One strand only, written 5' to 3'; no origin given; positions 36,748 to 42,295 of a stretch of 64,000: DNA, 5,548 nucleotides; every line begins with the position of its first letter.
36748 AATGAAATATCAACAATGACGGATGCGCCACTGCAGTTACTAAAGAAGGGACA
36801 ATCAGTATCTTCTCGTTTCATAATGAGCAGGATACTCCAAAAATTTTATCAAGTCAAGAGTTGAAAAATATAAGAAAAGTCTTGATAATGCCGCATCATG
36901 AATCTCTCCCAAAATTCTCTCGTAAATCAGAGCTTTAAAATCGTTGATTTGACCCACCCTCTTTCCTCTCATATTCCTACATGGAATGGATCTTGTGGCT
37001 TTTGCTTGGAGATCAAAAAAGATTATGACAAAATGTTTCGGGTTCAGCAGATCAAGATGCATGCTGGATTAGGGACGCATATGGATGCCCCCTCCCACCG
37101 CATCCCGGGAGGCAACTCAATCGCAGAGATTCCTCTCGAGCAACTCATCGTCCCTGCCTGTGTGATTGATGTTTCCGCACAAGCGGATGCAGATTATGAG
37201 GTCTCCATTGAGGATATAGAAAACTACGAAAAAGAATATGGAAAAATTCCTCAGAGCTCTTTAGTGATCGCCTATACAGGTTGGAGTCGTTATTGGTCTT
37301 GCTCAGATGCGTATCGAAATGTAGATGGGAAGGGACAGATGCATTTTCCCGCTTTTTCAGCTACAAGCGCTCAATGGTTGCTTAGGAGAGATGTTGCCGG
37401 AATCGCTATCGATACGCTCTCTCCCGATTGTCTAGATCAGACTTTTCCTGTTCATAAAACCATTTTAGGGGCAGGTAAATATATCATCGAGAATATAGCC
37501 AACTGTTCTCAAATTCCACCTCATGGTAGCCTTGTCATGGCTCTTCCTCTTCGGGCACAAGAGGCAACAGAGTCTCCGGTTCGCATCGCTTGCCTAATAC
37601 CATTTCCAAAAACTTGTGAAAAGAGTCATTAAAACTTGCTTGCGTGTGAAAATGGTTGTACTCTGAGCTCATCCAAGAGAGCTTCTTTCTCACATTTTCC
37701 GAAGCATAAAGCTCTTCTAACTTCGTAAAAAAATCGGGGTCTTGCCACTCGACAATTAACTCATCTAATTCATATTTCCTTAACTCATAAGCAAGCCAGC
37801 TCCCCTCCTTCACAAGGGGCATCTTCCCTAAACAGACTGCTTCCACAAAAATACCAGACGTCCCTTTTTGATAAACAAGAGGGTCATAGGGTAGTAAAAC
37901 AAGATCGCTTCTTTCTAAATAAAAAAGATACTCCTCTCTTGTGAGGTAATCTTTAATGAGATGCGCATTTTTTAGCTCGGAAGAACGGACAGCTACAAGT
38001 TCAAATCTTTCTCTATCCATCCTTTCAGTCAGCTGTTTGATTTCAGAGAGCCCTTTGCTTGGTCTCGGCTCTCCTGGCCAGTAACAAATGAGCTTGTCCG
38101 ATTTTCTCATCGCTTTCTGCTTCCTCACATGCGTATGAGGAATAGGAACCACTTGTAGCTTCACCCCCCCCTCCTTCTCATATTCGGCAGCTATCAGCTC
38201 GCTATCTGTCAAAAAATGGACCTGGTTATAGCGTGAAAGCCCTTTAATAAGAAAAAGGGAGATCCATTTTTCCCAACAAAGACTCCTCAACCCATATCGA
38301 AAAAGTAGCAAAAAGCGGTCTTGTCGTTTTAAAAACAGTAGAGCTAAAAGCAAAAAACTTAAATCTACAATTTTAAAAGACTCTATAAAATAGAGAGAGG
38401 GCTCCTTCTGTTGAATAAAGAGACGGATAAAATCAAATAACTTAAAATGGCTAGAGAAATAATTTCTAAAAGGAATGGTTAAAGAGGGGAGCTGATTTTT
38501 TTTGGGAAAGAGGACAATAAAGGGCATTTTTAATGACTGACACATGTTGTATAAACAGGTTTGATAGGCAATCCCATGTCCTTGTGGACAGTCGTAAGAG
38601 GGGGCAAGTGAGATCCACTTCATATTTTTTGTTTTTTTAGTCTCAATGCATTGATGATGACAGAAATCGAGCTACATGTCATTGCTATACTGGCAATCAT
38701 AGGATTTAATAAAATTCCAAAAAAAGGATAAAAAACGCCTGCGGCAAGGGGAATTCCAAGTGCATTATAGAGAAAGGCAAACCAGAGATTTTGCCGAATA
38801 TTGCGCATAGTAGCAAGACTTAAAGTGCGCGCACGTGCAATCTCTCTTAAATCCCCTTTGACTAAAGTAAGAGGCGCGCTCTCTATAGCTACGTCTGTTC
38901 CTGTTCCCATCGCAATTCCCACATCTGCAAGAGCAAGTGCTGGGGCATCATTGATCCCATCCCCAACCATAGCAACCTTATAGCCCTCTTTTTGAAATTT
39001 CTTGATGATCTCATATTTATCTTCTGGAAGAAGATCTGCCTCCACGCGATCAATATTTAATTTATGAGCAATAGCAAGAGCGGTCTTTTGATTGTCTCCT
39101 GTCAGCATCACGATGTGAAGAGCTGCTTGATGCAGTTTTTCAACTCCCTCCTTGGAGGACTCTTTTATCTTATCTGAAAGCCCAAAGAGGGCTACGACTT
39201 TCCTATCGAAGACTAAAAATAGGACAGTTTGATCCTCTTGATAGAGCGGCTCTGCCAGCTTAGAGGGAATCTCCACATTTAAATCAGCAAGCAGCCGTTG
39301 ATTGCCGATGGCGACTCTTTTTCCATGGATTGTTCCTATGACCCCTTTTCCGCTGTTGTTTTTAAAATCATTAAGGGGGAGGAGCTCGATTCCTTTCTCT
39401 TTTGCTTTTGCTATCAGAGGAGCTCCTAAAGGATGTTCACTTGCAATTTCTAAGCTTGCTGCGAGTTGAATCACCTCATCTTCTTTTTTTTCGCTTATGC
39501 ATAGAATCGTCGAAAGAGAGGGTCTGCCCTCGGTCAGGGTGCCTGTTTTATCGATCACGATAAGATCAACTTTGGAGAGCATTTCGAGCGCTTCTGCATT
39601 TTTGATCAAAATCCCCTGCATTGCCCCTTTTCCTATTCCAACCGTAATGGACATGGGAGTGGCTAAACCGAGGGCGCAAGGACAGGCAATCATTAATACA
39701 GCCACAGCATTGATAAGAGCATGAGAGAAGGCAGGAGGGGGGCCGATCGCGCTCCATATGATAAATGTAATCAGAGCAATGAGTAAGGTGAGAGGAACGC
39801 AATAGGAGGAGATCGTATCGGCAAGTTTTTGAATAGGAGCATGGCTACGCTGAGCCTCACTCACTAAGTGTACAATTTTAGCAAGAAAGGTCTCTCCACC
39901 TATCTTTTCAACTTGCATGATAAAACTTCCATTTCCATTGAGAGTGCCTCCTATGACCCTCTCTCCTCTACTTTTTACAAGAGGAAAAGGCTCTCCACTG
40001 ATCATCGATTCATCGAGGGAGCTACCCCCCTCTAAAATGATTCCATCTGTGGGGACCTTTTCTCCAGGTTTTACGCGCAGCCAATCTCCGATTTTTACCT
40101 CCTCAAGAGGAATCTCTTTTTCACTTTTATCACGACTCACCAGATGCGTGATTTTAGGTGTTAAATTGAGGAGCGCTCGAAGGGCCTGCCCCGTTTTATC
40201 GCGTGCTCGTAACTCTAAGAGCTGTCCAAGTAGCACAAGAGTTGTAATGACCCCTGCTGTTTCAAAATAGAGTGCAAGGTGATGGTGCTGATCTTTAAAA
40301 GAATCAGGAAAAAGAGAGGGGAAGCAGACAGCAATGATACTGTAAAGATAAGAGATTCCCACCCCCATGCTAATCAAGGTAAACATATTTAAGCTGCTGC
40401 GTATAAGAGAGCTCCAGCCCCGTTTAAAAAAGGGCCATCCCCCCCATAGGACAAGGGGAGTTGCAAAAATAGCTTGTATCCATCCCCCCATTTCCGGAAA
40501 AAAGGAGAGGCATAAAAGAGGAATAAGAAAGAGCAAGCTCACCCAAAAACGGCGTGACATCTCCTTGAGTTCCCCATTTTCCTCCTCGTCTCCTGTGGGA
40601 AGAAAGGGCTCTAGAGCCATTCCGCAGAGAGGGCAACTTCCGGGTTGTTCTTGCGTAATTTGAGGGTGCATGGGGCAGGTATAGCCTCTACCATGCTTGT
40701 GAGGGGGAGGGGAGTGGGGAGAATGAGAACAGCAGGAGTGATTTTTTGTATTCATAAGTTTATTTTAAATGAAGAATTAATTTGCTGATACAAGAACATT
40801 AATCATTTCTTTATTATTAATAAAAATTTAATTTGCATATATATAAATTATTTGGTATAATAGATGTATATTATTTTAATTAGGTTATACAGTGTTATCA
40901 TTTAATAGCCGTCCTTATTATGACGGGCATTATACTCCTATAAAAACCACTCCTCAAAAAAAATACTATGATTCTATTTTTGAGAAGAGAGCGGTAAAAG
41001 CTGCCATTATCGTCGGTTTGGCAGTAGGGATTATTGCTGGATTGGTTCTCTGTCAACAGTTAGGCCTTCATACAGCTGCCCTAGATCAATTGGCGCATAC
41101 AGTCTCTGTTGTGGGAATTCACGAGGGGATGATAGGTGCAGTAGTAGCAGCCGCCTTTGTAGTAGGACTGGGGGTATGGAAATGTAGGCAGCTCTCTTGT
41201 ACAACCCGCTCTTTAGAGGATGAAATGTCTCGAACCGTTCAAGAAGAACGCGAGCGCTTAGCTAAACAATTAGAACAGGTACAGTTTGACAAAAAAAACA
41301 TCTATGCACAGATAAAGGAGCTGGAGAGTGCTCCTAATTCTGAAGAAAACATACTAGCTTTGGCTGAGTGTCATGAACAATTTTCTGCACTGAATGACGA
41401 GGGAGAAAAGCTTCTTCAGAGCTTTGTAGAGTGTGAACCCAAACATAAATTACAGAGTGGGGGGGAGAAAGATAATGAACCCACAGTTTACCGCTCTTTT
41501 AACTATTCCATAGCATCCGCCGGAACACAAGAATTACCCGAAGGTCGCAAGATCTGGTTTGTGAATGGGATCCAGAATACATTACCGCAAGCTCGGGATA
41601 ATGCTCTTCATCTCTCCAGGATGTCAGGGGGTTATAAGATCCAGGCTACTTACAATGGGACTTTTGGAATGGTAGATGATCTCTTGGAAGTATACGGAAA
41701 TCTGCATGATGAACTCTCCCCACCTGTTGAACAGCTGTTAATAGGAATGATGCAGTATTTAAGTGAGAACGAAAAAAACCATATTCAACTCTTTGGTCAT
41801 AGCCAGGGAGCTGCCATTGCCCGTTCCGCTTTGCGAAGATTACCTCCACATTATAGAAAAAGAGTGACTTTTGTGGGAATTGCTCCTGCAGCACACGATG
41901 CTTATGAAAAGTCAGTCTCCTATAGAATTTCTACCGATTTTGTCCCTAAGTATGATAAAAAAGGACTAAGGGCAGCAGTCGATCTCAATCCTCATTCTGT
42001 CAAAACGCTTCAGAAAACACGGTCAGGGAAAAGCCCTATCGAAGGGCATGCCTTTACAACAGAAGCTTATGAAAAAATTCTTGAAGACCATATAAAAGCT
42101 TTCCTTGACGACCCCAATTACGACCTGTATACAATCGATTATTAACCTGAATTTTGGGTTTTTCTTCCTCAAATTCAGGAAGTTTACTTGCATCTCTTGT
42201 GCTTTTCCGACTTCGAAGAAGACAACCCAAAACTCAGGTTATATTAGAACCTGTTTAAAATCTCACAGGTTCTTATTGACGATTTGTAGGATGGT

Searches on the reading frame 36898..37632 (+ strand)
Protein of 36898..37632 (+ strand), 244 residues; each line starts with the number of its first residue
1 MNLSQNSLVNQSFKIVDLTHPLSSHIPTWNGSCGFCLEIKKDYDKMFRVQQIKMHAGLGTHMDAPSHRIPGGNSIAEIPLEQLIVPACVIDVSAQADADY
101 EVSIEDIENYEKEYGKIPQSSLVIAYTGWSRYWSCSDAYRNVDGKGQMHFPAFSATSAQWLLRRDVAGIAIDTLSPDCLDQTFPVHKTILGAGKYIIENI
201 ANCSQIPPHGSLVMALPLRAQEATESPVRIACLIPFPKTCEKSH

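Call 84: search_protein_families(library=pfam, proteins=[window:36898-37632:+], max_evalue=0.0001)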
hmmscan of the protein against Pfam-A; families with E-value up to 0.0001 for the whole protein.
window:36898-37632:+ (244 aa): 1 family
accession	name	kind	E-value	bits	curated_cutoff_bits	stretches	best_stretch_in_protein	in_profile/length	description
PF04199.19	Cyclase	-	3.4e-40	138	23.1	1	16-177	1-141/142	Putative cyclase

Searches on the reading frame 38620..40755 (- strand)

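Call 84: search_protein_families(library=pfam, proteins=[window:38620-40755:-], max_evalue=0.0001)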
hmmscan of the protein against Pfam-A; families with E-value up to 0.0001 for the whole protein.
window:38620-40755:- (711 aa): 4 families
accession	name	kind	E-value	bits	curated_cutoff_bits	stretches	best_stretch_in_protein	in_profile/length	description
PF00122.25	E1-E2_ATPase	-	2.8e-55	187.1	28.1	1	198-378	2-179/181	E1-E2 ATPase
PF00702.32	Hydrolase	-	9.7e-31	108.1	26.4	1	396-611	1-191/191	haloacid dehalogenase-like hydrolase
PF19335.5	HMBD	-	5.2e-13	49.1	23.6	1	25-50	2-27/28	Heavy metal binding domain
PF08282.18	Hydrolase_3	-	1.2e-06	28.9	20.9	0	583-629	195-241/255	haloacid dehalogenase-like hydrolase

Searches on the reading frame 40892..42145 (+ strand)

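Call 84: search_protein_families(library=pfam, proteins=[window:40892-42145:+], max_evalue=0.0001)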
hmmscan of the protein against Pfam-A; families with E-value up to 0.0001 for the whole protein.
window:40892-42145:+ (417 aa): 1 family
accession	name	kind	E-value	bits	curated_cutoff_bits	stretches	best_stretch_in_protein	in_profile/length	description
PF05095.17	DUF687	-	7.9e-10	38.3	25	1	208-362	24-179/537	Protein of unknown function (DUF687)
